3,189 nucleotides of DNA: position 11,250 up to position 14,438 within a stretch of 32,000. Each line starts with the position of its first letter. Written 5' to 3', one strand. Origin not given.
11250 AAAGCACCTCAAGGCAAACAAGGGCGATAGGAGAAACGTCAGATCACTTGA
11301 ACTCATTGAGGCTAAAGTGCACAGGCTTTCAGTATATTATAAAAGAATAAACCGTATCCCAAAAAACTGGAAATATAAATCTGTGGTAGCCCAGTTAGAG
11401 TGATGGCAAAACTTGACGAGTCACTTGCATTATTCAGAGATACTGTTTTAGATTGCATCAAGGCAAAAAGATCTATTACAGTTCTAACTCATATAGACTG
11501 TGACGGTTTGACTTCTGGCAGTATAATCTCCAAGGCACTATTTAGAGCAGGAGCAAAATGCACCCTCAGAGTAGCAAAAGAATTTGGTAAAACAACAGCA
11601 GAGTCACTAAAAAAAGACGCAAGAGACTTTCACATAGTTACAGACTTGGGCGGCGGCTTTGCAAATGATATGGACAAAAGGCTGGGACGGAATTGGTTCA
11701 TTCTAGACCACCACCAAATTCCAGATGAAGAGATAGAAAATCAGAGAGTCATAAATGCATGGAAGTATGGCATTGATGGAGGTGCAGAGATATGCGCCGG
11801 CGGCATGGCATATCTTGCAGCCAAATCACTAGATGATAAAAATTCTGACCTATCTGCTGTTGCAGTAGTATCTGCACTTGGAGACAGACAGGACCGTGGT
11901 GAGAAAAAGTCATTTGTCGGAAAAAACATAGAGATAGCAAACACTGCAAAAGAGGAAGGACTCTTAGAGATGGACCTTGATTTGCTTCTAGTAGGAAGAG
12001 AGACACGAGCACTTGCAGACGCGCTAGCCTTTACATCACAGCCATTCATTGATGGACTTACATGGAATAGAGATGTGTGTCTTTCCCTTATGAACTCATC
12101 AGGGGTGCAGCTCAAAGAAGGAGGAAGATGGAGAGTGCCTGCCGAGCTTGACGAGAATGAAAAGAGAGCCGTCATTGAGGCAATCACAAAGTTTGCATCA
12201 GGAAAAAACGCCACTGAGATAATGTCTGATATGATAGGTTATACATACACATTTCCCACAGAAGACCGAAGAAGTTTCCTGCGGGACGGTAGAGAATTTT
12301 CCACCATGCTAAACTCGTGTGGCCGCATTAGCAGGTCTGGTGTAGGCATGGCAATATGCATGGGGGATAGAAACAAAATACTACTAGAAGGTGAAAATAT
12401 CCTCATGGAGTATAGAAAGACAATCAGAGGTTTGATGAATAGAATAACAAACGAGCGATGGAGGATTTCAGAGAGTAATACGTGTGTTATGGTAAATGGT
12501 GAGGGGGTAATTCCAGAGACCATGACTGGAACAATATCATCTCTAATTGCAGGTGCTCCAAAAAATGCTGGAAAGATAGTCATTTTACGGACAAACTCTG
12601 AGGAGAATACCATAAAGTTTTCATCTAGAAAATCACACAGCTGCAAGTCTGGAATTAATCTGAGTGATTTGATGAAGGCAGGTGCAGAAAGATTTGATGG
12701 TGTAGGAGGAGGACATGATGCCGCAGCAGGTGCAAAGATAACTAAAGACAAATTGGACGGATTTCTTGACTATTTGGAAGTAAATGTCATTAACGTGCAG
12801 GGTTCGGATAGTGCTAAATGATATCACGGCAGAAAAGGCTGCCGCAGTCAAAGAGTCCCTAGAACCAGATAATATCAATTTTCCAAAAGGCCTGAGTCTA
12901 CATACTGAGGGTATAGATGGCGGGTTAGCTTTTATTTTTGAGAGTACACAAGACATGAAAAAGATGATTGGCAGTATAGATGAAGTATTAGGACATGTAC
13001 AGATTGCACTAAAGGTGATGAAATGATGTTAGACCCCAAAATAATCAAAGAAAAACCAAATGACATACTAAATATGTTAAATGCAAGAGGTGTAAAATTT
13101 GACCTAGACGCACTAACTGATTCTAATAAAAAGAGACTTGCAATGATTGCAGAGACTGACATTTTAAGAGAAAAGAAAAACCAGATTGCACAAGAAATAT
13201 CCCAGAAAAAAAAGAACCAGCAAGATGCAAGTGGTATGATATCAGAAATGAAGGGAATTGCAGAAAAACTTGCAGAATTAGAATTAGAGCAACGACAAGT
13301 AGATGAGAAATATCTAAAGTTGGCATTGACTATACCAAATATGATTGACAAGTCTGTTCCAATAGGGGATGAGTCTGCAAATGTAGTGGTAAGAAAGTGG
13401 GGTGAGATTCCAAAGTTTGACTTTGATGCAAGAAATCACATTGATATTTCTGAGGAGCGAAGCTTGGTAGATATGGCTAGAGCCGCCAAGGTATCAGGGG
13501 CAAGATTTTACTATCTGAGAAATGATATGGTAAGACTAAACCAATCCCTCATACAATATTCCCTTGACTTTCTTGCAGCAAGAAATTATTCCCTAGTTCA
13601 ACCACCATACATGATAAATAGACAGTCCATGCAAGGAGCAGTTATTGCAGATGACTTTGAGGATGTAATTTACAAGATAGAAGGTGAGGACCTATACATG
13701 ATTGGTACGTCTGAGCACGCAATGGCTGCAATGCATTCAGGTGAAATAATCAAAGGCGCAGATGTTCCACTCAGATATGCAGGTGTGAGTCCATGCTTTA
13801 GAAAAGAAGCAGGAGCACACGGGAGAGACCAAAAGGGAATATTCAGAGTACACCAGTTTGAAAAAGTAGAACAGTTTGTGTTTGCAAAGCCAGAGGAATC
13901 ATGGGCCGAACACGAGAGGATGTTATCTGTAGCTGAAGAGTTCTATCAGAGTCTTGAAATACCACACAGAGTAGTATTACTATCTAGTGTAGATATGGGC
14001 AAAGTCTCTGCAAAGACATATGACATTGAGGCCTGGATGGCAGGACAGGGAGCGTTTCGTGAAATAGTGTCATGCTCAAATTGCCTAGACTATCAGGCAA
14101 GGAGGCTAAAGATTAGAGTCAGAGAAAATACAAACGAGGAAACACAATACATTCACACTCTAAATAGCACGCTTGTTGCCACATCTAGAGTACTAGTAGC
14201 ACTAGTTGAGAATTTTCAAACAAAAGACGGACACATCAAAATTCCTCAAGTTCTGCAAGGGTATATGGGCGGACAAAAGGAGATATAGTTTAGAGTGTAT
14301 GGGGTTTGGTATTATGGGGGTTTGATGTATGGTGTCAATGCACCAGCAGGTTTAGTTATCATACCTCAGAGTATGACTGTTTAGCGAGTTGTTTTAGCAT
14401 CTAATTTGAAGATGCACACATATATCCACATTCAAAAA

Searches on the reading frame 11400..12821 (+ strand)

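Call 88: search_protein_families(library=pfam, proteins=[window:11400-12821:+], max_evalue=0.001)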
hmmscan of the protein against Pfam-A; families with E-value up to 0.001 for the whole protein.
window:11400-12821:+ (473 aa): 3 families
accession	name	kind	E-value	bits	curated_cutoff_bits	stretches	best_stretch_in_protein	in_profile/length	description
PF21763.2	DHH_CID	-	1.1e-12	48.6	27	1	197-269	1-73/84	DHH-CID domain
PF02272.25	DHHA1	-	1.9e-11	44.8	25.9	1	386-460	24-97/102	DHHA1 domain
PF01368.27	DHH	-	1.3e-07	32.3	28.1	1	26-142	2-103/125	DHH family, N-terminal domain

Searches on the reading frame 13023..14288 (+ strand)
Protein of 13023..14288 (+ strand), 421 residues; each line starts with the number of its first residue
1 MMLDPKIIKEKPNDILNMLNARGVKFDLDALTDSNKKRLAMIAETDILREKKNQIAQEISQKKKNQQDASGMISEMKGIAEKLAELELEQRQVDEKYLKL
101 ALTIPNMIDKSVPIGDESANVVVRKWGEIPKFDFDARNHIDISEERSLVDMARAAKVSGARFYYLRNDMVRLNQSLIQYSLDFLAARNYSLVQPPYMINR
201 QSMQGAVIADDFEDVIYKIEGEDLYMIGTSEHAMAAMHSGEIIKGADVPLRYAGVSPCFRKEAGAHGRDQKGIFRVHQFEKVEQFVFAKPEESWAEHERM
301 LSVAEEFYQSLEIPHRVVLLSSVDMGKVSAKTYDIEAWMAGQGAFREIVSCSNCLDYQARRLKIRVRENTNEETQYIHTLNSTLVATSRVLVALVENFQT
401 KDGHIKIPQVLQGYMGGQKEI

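Call 88: search_protein_families(library=pfam, proteins=[window:13023-14288:+], max_evalue=0.001)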
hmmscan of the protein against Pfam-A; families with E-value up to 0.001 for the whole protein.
window:13023-14288:+ (421 aa): 2 families
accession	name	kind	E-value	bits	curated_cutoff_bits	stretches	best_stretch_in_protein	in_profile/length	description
PF00587.30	tRNA-synt_2b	-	3.8e-40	138.3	29.3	1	221-398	8-179/179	tRNA synthetase class II core domain (G, H, P, S and T)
PF02403.27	Seryl_tRNA_N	-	4.8e-21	75.5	28.2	1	2-107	1-107/108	Seryl-tRNA synthetase N-terminal domain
